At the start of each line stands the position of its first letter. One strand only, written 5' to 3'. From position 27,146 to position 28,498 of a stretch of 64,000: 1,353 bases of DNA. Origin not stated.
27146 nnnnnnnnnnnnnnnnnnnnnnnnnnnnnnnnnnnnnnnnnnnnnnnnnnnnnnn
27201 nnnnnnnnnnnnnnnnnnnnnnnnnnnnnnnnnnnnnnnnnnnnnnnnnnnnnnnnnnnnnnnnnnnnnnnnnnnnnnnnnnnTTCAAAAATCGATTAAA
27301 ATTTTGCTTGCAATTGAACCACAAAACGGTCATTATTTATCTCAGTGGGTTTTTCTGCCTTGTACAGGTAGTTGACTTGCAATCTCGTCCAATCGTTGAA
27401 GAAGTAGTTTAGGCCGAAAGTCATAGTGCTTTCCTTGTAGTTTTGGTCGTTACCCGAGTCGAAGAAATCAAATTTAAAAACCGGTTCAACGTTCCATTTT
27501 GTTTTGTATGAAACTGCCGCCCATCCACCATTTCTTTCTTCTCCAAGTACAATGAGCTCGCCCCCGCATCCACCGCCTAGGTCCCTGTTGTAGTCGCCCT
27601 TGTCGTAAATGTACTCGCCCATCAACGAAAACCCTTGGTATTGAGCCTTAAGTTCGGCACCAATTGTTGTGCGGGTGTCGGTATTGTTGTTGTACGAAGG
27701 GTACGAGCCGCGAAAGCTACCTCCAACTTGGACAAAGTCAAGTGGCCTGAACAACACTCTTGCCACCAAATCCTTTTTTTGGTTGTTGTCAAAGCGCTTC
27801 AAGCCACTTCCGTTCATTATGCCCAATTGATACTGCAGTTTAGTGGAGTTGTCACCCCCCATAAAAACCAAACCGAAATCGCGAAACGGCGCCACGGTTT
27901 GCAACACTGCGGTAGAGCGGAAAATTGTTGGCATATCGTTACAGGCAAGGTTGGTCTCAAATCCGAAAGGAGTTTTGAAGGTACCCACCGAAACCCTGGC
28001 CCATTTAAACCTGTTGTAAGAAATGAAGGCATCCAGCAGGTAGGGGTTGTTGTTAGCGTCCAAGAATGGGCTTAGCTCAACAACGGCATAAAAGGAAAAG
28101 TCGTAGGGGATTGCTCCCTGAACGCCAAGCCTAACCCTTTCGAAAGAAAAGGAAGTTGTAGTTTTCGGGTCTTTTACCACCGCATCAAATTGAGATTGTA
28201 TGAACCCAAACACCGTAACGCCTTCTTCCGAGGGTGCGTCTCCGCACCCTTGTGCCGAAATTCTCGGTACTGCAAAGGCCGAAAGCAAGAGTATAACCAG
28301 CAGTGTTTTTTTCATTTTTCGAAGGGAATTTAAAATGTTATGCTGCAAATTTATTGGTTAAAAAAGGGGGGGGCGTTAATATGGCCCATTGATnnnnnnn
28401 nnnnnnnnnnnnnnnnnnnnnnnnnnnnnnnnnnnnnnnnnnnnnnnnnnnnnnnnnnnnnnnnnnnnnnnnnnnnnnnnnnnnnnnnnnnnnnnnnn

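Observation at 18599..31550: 13-gene sulfur-trafficking operon ending in a Qmo/HdrA-like membrane redox module with no recognisable terminal sulfur enzyme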

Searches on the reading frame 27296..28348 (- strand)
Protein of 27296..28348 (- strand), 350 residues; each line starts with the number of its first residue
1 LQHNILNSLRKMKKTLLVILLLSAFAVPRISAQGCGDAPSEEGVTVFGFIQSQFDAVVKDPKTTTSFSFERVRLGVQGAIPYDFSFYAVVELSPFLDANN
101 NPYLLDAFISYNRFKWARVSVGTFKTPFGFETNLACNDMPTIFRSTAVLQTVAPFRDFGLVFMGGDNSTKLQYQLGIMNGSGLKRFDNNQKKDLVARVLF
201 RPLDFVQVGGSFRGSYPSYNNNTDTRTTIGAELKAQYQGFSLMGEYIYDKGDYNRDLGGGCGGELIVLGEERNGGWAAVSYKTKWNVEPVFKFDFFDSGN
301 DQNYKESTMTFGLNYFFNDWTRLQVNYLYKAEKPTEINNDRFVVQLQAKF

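Call 3: search_protein_families(library=pfam, proteins=[window:27296-28348:-], max_evalue=0.01)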
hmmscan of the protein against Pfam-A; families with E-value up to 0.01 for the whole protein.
window:27296-28348:- (350 aa): 2 families
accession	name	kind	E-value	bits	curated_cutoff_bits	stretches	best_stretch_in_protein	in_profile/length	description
PF07396.17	Porin_O_P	-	9.3e-16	58.5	20.9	1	53-202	13-165/370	Phosphate-selective porin O and P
PF13609.12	Porin_4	-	2.6e-05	24.6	27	1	31-330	13-305/310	Gram-negative porin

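Call 5: search_protein_families(library=ncbifam, proteins=[window:27296-28348:-], max_evalue=0.001)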
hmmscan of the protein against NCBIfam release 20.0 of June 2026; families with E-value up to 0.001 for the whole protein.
window:27296-28348:- (350 aa): 1 family
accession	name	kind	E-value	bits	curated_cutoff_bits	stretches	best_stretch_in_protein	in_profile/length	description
NF040900.1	porin_ExtI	equivalog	7.2e-13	48.1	150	1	17-183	12-194/403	selenite/tellurite reduction operon porin ExtI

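Call 56: find_homologous_proteins(query=window:27296-28312:-, max_evalue=0.00001)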
Query window:27296-28312:- (338 aa): 759 proteins with E <= 0.00001 among 2068 candidates; the best 120 are listed.
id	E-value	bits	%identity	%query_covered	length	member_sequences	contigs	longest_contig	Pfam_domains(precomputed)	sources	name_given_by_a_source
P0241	8.2e-205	697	89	100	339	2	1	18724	PF07396.18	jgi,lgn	-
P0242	2.6e-193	659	82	100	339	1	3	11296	PF07396.18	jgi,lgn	-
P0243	7.3e-176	602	73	100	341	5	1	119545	PF13609.13,PF07396.18,PF07642.18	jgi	jgi:phosphate-selective porin OprO and OprP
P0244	2.9e-174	597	73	100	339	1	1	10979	PF07396.18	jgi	-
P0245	2.6e-159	548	69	100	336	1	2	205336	PF07396.18,PF07642.18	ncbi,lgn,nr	ncbi:MAG: hypothetical protein IH597_05295 [Bacteroidales bacterium]|nr:hypothetical protein [Bacter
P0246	2.7e-159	548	67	100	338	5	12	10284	PF07396.18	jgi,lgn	jgi:phosphate-selective porin OprO and OprP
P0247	1.1e-158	546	68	100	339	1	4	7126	PF13609.13,PF07396.18,PF07642.18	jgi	jgi:phosphate-selective porin OprO and OprP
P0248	3.8e-158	544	67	100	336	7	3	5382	PF07396.18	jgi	jgi:phosphate-selective porin OprO and OprP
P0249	2.1e-156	538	66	100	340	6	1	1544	PF07396.18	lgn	-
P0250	4.5e-156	537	67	100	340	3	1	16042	PF07396.18,PF07642.18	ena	-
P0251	2.3e-155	535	66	99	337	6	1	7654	PF07396.18,PF07642.18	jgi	jgi:phosphate-selective porin OprO and OprP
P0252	2.4e-155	535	67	100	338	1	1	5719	PF07396.18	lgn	-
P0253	5.1e-154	530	66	100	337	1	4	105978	PF07396.18,PF07642.18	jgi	jgi:phosphate-selective porin OprO and OprP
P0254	2.9e-153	528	67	99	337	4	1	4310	PF07396.18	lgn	-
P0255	6.3e-153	527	66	98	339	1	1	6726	PF13609.13,PF07396.18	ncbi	ncbi:MAG: porin [Bacteroidales bacterium]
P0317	1.8e-117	410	57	94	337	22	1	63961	PF13609.13,PF07396.18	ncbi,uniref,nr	ncbi:porin [Carboxylicivirga sediminis]|uniref:Porin n=1 Tax=Carboxylicivirga sediminis TaxID=200656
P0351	1.7e-100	354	48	100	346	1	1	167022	PF07396.18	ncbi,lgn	ncbi:MAG: porin [Prolixibacteraceae bacterium]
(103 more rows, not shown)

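Call 58: find_encoding_contigs(protein=P0317, flank=10000, max_places=1)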
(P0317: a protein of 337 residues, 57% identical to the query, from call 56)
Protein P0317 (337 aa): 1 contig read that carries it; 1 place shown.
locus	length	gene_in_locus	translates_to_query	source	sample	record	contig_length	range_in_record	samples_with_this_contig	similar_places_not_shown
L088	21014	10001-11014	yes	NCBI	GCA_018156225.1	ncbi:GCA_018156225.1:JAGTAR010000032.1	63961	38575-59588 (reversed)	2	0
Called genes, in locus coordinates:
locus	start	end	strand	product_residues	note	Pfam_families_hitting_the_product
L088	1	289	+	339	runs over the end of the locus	PF00691:OmpA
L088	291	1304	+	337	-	PF04055:Radical_SAM, PF13186:SPASM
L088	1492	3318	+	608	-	PF20969:MASE11, PF00512:HisKA, PF02518:HATPase_c, PF00072:Response_reg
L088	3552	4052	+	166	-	-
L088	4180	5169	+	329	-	PF00491:Arginase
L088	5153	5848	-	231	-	PF00027:cNMP_binding, PF13545:HTH_Crp_2, PF00325:Crp (weak)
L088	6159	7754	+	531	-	PF14522:Cytochrome_C7 (faint), PF14537:Cytochrom_c3_2 (faint), PF11783:Cytochrome_cB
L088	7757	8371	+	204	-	PF01292:Ni_hydr_CYTB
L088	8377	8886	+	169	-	PF00581:Rhodanese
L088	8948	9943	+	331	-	PF00581:Rhodanese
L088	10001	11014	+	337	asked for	PF13609:Porin_4 (weak), PF07396:Porin_O_P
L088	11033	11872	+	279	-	PF00581:Rhodanese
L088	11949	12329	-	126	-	-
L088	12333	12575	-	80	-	PF09413:DUF2007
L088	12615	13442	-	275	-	-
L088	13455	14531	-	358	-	PF04909:Amidohydro_2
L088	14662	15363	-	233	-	PF00072:Response_reg, PF04397:LytTR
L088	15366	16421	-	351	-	PF06580:His_kinase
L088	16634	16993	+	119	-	-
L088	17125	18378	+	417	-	PF00270:DEAD, PF04851:ResIII, PF06862:Utp25_C (faint), PF00271:Helicase_C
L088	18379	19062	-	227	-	-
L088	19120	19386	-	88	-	PF16118:DUF4834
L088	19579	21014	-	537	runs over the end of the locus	PF13180:PDZ_2, PF17820:PDZ_6 (faint), PF03572:Peptidase_S41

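Call 59: find_encoding_contigs(protein=P0351, flank=10000, max_places=1)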
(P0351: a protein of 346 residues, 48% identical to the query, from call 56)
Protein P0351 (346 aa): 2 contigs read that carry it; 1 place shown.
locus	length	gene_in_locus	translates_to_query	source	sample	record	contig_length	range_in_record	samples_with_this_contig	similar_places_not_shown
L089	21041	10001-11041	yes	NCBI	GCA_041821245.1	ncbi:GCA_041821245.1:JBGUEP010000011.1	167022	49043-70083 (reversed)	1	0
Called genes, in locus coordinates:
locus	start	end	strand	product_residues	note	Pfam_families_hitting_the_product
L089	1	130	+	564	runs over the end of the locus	PF12708:Pect-lyase_RHGA_epim (faint), PF00295:Glyco_hydro_28, PF13229:Beta_helix (weak)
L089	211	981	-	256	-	-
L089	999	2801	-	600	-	PF02837:Glyco_hydro_2_N, PF22666:Glyco_hydro_2_N2, PF00703:Glyco_hydro_2 (weak), PF02836:Glyco_hydro_2_C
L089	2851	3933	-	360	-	PF07470:Glyco_hydro_88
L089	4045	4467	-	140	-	PF22381:Staph_reg_Sar_Rot, PF01047:MarR, PF12802:MarR_2 (weak)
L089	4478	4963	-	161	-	PF00255:GSHPx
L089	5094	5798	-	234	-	PF00027:cNMP_binding, PF13545:HTH_Crp_2, PF00325:Crp (weak)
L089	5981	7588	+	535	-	PF14522:Cytochrome_C7 (faint), PF13435:Cytochrome_C554 (faint), PF14537:Cytochrom_c3_2 (faint), PF11783:Cytochrome_cB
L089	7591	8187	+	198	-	PF01292:Ni_hydr_CYTB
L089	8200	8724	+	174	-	PF00581:Rhodanese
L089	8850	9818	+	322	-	PF00581:Rhodanese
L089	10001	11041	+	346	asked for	PF07396:Porin_O_P (weak)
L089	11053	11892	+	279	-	PF00581:Rhodanese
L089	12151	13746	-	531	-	PF00072:Response_reg, PF00512:HisKA, PF02518:HATPase_c, PF00072:Response_reg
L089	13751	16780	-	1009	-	PF00989:PAS, PF13426:PAS_9, PF08447:PAS_3, PF00512:HisKA, PF02518:HATPase_c, PF00072:Response_reg, PF01627:Hpt (weak)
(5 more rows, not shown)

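Call 60: search_solved_structures(query=L088:6159-7754:+, max_evalue=0.001)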
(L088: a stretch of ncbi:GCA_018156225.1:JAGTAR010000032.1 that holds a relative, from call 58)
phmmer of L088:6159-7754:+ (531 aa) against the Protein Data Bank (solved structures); distinct sequences matched with E-value up to 0.001: 1.
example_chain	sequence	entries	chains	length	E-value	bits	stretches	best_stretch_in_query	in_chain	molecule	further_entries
1sp3_A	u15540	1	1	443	4.1e-128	432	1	57-484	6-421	cytochrome c, putative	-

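Call 61: search_protein_families(library=ncbifam, proteins=[L088:6159-7754:+, L088:7757-8371:+, L088:8377-8886:+, L088:8948-9943:+, L088:11033-11872:+], max_evalue=0.0001)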
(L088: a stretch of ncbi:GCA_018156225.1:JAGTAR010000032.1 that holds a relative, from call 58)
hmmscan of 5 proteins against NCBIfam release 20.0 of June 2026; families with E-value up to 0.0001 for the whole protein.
L088:6159-7754:+ (531 aa): 4 families
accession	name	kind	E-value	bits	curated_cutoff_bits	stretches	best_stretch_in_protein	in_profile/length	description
TIGR04315.1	octaheme_Shew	subfamily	2e-173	577.4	375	1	51-491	1-440/440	tetrathionate reductase family octaheme c-type cytochrome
TIGR03508.1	decahem_SO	subfamily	8.4e-08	32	192.2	1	195-304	32-131/258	DmsE family decaheme c-type cytochrome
NF040943.1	cytoc3_ExtM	equivalog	2.7e-05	22.7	800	0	229-280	258-305/599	selenite/tellurite reduction operon c-type cytochrome ExtM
TIGR04314.1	methano7heme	equivalog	4.8e-05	22.4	250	1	194-300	179-283/494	methanogenesis multiheme c-type cytochrome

L088:7757-8371:+ (204 aa): 4 families
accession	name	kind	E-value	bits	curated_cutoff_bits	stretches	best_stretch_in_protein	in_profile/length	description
NF011582.1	PRK15006.1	equivalog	8.7e-31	107.4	204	1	2-193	54-246/248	thiosulfate reductase cytochrome B subunit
TIGR02125.1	CytB-hydogenase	equivalog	2e-17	63.4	121.5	1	7-196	3-211/212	Ni/Fe-hydrogenase, b-type cytochrome subunit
TIGR01583.1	formate-DH-gamm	equivalog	6.6e-15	55.6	115.85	1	3-196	1-188/204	formate dehydrogenase subunit gamma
NF007551.0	PRK10171.1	equivalog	7.8e-07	29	442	1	11-193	18-222/235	Ni/Fe-hydrogenase b-type cytochrome subunit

L088:8377-8886:+ (169 aa): 14 families
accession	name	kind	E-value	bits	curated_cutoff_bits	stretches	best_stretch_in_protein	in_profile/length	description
NF006444.0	PRK08762.1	equivalog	6.7e-19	67.8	449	1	30-142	7-108/387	molybdopterin-synthase adenylyltransferase MoeB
NF041203.1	rhodanese_LYCAU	equivalog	2.5e-13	49.8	115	1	35-142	18-117/126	rhodanese-related (seleno)protein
NF005902.0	PRK07878.1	equivalog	1.1e-10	41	647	1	18-142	270-382/392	adenylyltransferase/sulfurtransferase MoeZ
NF045694.1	seleno_TsoB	exception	2.5e-10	39.1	805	1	13-143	17-151/572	rhodanese/DsbD fusion-like selenoprotein TsoB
NF008750.0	PRK11784.1-2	equivalog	2.4e-09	36.8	241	0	101-144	85-128/346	tRNA 2-selenouridine(34) synthase MnmH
NF001133.1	PRK00142.1-1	equivalog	3.7e-09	36.5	170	1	30-140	98-202/229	oxygen-dependent tRNA uridine(34) hydroxylase TrhO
NF001195.0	PRK00162.1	equivalog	4.8e-09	36.5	102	1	51-147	17-102/108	thiosulfate sulfurtransferase GlpE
NF008752.0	PRK11784.1-4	equivalog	1.5e-08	33.9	266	0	46-79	9-43/357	tRNA 2-selenouridine(34) synthase MnmH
NF007627.0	PRK10287.1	equivalog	2.9e-08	33.9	102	1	57-137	23-93/104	thiosulfate sulfurtransferase PspE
TIGR02981.1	phageshock_pspE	exception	8.2e-08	32.5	126.3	1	57-138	21-92/101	thiosulfate sulfurtransferase PspE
NF005646.0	PRK07411.1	equivalog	1.2e-07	31.2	633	1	35-142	279-380/390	molybdopterin-synthase adenylyltransferase MoeB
NF045521.1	rhoda_near_glyco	subfamily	2e-07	30.9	145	1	35-142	15-109/144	rhodanese homology domain-containing protein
TIGR03167.1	tRNA_sel_U_synt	equivalog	3.5e-07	29.9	219.75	0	101-142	72-113/311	tRNA 2-selenouridine(34) synthase MnmH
TIGR04271.1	ThiI_C_thiazole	equivalog_domain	6.3e-05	23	70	0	41-133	15-98/101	thiazole biosynthesis protein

L088:8948-9943:+ (331 aa): 10 families
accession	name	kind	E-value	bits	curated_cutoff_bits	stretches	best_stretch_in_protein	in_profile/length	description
NF001195.0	PRK00162.1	equivalog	2.4e-14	53.5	102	1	74-152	21-100/108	thiosulfate sulfurtransferase GlpE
NF006444.0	PRK08762.1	equivalog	1.7e-12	46.7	449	1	72-152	28-111/387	molybdopterin-synthase adenylyltransferase MoeB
NF045521.1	rhoda_near_glyco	subfamily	2e-08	34.2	145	0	71-151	29-111/144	rhodanese homology domain-containing protein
NF007627.0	PRK10287.1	equivalog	1.3e-06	28.5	102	0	73-140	20-90/104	thiosulfate sulfurtransferase PspE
NF005902.0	PRK07878.1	equivalog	1.5e-06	27.3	647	0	75-150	305-383/392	adenylyltransferase/sulfurtransferase MoeZ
NF033833.0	rhodan_ChrE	equivalog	4.6e-06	26.6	120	0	261-308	51-99/108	rhodanese family chromate resistance protein ChrE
NF041203.1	rhodanese_LYCAU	equivalog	5.9e-06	26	115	0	76-151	39-119/126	rhodanese-related (seleno)protein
TIGR02981.1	phageshock_pspE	exception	1.5e-05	25.2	126.3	0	73-139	18-87/101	thiosulfate sulfurtransferase PspE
NF008750.0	PRK11784.1-2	equivalog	1.5e-05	24.3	241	0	72-101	14-43/346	tRNA 2-selenouridine(34) synthase MnmH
NF001133.1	PRK00142.1-1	equivalog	2.7e-05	23.8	170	0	74-148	122-203/229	oxygen-dependent tRNA uridine(34) hydroxylase TrhO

L088:11033-11872:+ (279 aa): 13 families
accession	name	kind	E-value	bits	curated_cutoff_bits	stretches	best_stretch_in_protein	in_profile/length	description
NF008557.0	PRK11493.1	equivalog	3.7e-34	118.1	250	1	21-275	4-273/281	3-mercaptopyruvate sulfurtransferase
NF041203.1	rhodanese_LYCAU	equivalog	9.8e-15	54.3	115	1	151-275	14-120/126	rhodanese-related (seleno)protein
NF040901.1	SeO3_TeO2_ExtH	equivalog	6.9e-14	51.7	200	2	172-272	239-347/430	selenite/tellurite reduction operon rhodanese-like protein ExtH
NF045521.1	rhoda_near_glyco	subfamily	2.6e-13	50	145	1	23-154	19-131/144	rhodanese homology domain-containing protein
NF045694.1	seleno_TsoB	exception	2e-12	46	805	1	24-150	46-168/572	rhodanese/DsbD fusion-like selenoprotein TsoB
NF006444.0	PRK08762.1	equivalog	1.2e-11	43.9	449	0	157-274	14-110/387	molybdopterin-synthase adenylyltransferase MoeB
NF001133.1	PRK00142.1-1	equivalog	2.4e-09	37.1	170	0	18-127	102-199/229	oxygen-dependent tRNA uridine(34) hydroxylase TrhO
NF005902.0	PRK07878.1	equivalog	4.3e-08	32.5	647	0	17-134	282-384/392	adenylyltransferase/sulfurtransferase MoeZ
TIGR04568.1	arch_SelU_Nterm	equivalog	1.3e-06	28.4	200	0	14-132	81-213/215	selenouridine synthase SelU-like subunit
NF001195.0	PRK00162.1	equivalog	2.8e-06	27.6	102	0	89-137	54-102/108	thiosulfate sulfurtransferase GlpE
NF007627.0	PRK10287.1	equivalog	3.4e-06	27.2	102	0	42-125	25-92/104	thiosulfate sulfurtransferase PspE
NF008750.0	PRK11784.1-2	equivalog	1.1e-05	24.7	241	0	32-64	10-42/346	tRNA 2-selenouridine(34) synthase MnmH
TIGR02981.1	phageshock_pspE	exception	3.4e-05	24.1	126.3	0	41-122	22-87/101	thiosulfate sulfurtransferase PspE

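Call 64: find_related_loci(query=A2, collection=metagenome_contigs, flank=10000)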
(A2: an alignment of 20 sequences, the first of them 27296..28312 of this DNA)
Query A2 (338 aa) in metagenome_contigs; peptide patterns used: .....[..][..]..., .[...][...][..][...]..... (x = any residue, [..] = any of these).
344 stretches matched a pattern; 277 encode a relative of the query (tblastn E <= 1e-3); the best 80 are kept; 80 distinct loci.
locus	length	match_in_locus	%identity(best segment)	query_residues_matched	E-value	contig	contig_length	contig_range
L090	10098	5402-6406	63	1-338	6e-150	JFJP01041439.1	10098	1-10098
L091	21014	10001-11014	62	1-338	5e-149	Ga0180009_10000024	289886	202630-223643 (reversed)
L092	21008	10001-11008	63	1-338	3e-148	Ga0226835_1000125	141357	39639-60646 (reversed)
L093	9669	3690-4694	62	1-338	4e-148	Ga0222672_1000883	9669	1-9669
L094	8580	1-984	63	8-338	3e-148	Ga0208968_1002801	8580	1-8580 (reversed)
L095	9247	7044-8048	64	2-338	2e-148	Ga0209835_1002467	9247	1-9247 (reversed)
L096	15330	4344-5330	67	5-338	2e-146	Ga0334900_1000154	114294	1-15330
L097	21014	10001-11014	61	1-338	7e-146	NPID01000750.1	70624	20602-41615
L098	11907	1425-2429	64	1-338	3e-145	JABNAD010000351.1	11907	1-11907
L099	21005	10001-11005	64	1-338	1e-144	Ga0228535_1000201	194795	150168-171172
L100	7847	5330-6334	64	1-338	4e-144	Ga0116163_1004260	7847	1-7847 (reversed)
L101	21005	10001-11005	64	1-338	3e-143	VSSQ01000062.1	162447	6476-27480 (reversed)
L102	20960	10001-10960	64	17-338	3e-143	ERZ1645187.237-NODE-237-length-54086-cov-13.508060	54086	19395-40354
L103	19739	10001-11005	61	1-338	1e-141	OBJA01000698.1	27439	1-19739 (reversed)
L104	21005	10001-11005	62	1-338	8e-142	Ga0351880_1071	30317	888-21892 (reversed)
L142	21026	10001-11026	43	2-338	2e-95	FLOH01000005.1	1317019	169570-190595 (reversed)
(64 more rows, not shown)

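Call 67: search_protein_families(library=pfam, proteins=[L142:4209-5165:+, L142:5152-5706:+, L142:5714-6322:+, L142:6297-6977:+, L142:6987-7616:+, L142:11119-11817:+, L142:11786-13837:-, L142:13985-15235:+, L142:15239-15574:+, L142:15578-16093:+], max_evalue=0.00001)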
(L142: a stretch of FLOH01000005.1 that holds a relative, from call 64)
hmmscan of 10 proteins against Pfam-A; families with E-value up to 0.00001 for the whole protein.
L142:4209-5165:+ (319 aa): 2 families
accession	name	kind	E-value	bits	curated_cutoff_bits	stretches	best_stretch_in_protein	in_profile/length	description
PF03916.19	NrfD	-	1.7e-43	149.9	25.8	1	27-315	10-311/313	Polysulphide reductase, NrfD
PF14589.11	NrfD_2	-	2.7e-14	54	27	1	165-315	129-275/281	Polysulfide reductase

L142:5152-5706:+ (185 aa): 1 family
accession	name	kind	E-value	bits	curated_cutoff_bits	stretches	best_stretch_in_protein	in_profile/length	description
PF04143.19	Sulf_transp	-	2.5e-24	86.9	27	1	15-174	170-309/310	Sulphur transport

L142:5714-6322:+ (203 aa): 1 family
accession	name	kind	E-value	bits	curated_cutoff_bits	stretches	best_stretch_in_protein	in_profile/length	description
PF04143.19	Sulf_transp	-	1e-13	51.9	27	1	46-196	8-155/310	Sulphur transport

L142:6297-6977:+ (227 aa): 1 family
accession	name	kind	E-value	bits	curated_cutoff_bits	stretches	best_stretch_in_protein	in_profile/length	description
PF00581.25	Rhodanese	-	2.6e-16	60.3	22.2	1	73-165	3-100/102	Rhodanese-like domain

L142:6987-7616:+ (210 aa): 1 family
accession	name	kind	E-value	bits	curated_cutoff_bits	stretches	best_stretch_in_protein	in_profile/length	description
PF00581.25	Rhodanese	-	1.6e-16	61.1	22.2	1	70-148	10-92/102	Rhodanese-like domain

L142:11119-11817:+ (233 aa): 2 families
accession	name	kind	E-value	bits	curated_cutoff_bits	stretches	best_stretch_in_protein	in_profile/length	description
PF13545.12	HTH_Crp_2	-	9.6e-10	38.7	27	1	160-219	2-63/70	Crp-like helix-turn-helix domain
PF00027.35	cNMP_binding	-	3.2e-07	30.7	27.5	1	38-122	2-84/89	Cyclic nucleotide-binding domain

L142:11786-13837:- (684 aa): 7 families
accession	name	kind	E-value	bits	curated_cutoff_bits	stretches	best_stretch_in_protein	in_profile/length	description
PF01653.23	DNA_ligase_aden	-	2.4e-92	309.5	27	1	88-331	3-252/253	NAD-dependent DNA ligase adenylation domain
PF03120.22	DNA_ligase_OB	-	3.3e-34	117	32.9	1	336-410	2-76/79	NAD-dependent DNA ligase OB-fold domain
PF12826.13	HHH_2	-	1.3e-24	86.6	27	1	525-587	2-64/64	Helix-hairpin-helix motif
PF00533.33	BRCT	-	4.5e-17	62.5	21.3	1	607-682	2-77/78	BRCA1 C Terminus (BRCT) domain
PF03119.21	DNA_ligase_ZBD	-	3.2e-08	33.8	25.8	1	421-447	1-26/27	NAD-dependent DNA ligase C4 zinc finger domain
PF14520.12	HHH_5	-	9.7e-08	32.8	27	0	463-514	5-55/57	Helix-hairpin-helix domain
PF22745.1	Nlig-Ia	-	3.2e-06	28.2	27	0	23-73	2-52/92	DNA ligase-like, N-terminal NAD+-binding domain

L142:13985-15235:+ (417 aa): 1 family
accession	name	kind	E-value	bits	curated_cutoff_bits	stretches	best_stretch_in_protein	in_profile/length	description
PF07992.20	Pyr_redox_2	-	1.5e-14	54.6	26.1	1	4-297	2-283/291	Pyridine nucleotide-disulphide oxidoreductase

L142:15239-15574:+ (112 aa): 1 family
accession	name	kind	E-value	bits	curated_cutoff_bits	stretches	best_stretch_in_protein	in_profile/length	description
PF04358.19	DsrC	-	6.1e-26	91.4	24.9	1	15-112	2-107/107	DsrC like protein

L142:15578-16093:+ (172 aa): 1 family
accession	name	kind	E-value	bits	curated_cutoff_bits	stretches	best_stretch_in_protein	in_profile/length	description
PF13686.11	DrsE_2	-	2.5e-25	89.7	25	1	15-159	3-145/156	DsrE/DsrF/DrsH-like family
